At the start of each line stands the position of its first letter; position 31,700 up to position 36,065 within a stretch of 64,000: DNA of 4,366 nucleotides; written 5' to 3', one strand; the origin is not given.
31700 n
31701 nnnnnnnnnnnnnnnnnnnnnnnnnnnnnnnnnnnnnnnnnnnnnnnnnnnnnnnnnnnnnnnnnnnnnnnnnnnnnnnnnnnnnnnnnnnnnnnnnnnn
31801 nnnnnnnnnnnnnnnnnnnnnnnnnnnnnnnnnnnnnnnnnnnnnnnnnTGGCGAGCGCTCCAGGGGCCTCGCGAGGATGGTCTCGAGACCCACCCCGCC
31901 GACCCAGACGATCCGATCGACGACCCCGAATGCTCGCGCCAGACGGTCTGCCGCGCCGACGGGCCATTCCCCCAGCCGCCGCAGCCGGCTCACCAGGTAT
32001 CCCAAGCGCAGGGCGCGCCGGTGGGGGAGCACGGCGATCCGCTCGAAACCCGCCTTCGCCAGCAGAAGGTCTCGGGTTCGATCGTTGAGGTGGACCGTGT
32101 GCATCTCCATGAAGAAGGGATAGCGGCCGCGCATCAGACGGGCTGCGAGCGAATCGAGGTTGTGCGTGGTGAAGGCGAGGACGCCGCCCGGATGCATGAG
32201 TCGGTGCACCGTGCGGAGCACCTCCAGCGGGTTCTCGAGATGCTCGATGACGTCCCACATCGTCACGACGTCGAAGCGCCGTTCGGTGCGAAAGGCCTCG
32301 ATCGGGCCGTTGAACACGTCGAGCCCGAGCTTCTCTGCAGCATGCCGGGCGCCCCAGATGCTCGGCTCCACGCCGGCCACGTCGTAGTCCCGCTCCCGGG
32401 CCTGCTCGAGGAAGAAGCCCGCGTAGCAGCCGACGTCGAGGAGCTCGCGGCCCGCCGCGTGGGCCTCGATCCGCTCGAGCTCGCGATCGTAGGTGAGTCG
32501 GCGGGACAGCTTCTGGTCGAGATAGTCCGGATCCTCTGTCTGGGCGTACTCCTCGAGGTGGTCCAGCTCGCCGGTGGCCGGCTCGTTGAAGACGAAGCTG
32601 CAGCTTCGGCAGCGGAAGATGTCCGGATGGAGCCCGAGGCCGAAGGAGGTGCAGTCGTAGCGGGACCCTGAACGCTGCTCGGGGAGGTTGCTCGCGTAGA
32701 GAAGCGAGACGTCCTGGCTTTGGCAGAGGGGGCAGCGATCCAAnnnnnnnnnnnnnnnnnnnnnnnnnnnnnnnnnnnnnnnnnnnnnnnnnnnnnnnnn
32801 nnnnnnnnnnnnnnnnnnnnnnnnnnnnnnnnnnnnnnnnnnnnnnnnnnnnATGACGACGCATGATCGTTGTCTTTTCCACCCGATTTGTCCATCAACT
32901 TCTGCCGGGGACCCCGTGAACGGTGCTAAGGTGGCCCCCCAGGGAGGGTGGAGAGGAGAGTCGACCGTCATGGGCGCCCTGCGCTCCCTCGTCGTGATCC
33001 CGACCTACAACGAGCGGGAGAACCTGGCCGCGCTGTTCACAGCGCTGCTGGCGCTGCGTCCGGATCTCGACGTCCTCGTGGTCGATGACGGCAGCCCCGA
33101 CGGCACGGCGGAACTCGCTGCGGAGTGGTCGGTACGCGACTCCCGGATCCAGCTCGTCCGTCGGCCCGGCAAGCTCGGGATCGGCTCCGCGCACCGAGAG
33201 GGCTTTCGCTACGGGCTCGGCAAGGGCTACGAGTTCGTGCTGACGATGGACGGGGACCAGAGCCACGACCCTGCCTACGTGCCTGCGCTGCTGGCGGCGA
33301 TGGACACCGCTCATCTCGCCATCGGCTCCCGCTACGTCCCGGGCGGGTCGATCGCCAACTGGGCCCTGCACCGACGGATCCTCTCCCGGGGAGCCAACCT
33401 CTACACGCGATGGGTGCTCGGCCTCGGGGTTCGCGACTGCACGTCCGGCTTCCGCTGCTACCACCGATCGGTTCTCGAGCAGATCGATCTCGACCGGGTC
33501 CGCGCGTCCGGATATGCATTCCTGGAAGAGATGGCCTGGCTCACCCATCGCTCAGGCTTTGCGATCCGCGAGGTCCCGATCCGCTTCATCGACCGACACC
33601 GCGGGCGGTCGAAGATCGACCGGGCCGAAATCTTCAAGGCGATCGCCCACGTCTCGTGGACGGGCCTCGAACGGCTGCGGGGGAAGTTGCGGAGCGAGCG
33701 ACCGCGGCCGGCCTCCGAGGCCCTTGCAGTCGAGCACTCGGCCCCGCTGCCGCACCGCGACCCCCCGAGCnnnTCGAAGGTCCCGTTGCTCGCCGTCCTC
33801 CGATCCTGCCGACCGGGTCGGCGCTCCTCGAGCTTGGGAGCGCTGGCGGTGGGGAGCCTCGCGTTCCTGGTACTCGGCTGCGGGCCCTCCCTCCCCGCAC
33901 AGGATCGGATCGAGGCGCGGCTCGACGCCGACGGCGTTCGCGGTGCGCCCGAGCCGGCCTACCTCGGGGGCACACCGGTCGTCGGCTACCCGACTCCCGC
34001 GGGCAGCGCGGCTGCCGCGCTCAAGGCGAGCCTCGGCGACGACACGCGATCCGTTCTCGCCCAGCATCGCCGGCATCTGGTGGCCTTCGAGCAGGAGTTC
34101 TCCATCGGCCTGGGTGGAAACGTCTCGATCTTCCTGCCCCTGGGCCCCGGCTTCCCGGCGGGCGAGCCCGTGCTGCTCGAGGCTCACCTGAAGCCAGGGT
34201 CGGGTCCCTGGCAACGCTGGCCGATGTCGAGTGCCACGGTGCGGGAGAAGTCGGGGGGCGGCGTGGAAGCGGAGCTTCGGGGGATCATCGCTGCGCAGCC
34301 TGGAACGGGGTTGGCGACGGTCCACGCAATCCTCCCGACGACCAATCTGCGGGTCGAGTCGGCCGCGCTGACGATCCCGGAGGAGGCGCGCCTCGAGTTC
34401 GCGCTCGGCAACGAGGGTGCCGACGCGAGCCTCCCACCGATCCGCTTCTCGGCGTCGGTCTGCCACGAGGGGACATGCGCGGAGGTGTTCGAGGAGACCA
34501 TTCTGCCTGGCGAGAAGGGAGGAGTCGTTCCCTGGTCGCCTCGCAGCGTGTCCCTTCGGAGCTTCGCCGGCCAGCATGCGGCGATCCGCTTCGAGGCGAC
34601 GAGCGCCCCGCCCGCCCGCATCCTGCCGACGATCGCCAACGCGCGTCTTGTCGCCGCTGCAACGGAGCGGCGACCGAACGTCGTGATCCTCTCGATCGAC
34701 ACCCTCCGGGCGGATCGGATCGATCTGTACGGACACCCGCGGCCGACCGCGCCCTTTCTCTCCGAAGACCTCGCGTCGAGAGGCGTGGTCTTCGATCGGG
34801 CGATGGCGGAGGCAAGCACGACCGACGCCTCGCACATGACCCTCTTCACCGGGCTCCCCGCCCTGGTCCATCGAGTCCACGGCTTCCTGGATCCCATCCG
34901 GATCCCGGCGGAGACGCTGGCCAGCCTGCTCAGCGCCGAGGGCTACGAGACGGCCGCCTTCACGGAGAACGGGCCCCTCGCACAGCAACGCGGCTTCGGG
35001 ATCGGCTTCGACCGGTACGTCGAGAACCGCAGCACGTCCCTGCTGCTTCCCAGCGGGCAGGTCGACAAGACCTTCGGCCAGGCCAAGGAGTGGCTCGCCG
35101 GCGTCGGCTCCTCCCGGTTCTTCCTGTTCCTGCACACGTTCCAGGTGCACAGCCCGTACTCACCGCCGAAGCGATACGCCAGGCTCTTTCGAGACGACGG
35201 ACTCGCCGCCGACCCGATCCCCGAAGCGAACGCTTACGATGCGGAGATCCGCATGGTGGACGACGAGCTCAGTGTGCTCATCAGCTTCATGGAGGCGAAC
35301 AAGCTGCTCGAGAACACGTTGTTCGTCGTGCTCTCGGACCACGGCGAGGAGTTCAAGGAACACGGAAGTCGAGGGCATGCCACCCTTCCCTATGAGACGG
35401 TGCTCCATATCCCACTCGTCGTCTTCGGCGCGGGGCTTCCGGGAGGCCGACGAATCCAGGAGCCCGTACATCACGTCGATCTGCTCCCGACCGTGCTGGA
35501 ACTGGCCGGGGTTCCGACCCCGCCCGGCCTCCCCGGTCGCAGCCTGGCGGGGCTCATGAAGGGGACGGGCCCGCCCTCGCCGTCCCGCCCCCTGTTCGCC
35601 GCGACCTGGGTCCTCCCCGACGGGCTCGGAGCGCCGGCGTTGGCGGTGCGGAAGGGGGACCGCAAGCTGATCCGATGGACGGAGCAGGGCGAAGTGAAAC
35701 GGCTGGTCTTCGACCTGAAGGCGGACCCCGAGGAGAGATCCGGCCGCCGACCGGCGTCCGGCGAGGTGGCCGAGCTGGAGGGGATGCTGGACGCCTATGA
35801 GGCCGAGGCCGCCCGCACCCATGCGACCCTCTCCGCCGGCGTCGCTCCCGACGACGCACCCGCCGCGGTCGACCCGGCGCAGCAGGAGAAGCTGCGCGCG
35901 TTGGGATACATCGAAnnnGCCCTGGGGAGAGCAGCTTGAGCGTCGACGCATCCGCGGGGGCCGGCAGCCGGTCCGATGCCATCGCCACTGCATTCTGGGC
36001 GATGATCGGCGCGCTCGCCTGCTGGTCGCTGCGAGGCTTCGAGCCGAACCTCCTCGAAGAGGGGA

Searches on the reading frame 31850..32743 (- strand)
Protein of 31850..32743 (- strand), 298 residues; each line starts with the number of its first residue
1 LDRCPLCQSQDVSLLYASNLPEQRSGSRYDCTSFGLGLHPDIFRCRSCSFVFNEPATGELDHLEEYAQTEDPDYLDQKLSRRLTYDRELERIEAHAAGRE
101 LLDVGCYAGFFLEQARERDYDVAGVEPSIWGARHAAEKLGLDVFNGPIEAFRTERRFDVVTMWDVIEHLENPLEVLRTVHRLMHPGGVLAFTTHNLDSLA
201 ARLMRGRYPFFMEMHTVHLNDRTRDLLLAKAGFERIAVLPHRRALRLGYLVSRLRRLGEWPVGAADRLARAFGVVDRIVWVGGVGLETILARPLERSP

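Call 68: search_protein_families(library=pfam, proteins=[window:31850-32743:-], max_evalue=0.0001)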
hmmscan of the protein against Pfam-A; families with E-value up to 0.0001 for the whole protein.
window:31850-32743:- (298 aa): 6 families
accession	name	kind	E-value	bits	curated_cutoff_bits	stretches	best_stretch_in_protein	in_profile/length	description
PF13489.12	Methyltransf_23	-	1.2e-25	90.6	27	1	82-235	6-161/164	Methyltransferase domain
PF08242.18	Methyltransf_12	-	9.5e-12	45.9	30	1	102-189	1-98/98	Methyltransferase domain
PF08241.18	Methyltransf_11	-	9.9e-12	45.8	21.2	1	102-191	1-95/95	Methyltransferase domain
PF13847.12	Methyltransf_31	-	1.1e-10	41.8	27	1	98-202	4-121/145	Methyltransferase domain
PF13649.12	Methyltransf_25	-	2.4e-09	38.2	27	1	102-187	2-97/97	Methyltransferase domain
PF08003.17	Methyltransf_9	-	1.6e-05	24.5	23.8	1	86-198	101-224/315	Protein of unknown function (DUF1698)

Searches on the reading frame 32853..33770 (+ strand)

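Call 68: search_protein_families(library=pfam, proteins=[window:32853-33770:+], max_evalue=0.0001)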
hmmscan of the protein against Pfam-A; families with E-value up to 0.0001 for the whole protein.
window:32853-33770:+ (306 aa): 2 families
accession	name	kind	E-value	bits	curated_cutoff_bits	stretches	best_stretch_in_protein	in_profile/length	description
PF00535.33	Glycos_transf_2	-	1.9e-31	109.7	23.3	1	47-211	2-167/168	Glycosyl transferase family 2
PF13641.12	Glyco_tranf_2_3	-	2.2e-05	25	27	1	46-153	4-114/230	Glycosyltransferase like family 2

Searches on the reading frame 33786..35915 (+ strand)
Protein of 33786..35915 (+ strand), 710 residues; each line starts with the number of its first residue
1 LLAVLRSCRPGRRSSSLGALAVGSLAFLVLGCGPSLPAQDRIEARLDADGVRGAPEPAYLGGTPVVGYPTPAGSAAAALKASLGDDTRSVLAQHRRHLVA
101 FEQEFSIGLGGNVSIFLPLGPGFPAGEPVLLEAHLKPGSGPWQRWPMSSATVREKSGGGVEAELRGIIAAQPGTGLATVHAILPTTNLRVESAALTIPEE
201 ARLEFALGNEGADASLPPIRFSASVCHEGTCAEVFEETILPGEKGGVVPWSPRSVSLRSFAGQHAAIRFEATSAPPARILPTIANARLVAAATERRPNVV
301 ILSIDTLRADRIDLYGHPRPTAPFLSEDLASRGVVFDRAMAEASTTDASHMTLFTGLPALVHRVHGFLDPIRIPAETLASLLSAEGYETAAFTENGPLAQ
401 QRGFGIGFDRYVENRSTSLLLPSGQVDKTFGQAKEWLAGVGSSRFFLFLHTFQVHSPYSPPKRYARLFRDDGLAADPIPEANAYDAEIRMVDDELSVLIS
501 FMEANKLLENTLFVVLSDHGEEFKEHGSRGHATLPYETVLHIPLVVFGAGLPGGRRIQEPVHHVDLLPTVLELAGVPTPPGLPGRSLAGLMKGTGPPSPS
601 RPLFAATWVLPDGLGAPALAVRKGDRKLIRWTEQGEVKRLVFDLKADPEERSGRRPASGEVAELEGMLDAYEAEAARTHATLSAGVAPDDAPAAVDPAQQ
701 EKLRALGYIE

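Call 46: search_protein_families(library=pfam, proteins=[window:33786-35915:+], max_evalue=0.0001)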
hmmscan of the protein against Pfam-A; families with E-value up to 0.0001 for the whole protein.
window:33786-35915:+ (710 aa): 3 families
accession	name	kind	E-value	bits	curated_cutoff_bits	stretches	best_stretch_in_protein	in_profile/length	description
PF00884.28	Sulfatase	-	1.3e-44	153.2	25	1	297-576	1-301/301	Sulfatase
PF16347.10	SGSH_C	-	4.9e-09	36.9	29.3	1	536-651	12-128/154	N-sulphoglucosamine sulphohydrolase, C-terminal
PF01663.27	Phosphodiest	-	5.7e-09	36.5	23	0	299-370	1-70/342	Type I phosphodiesterase / nucleotide pyrophosphatase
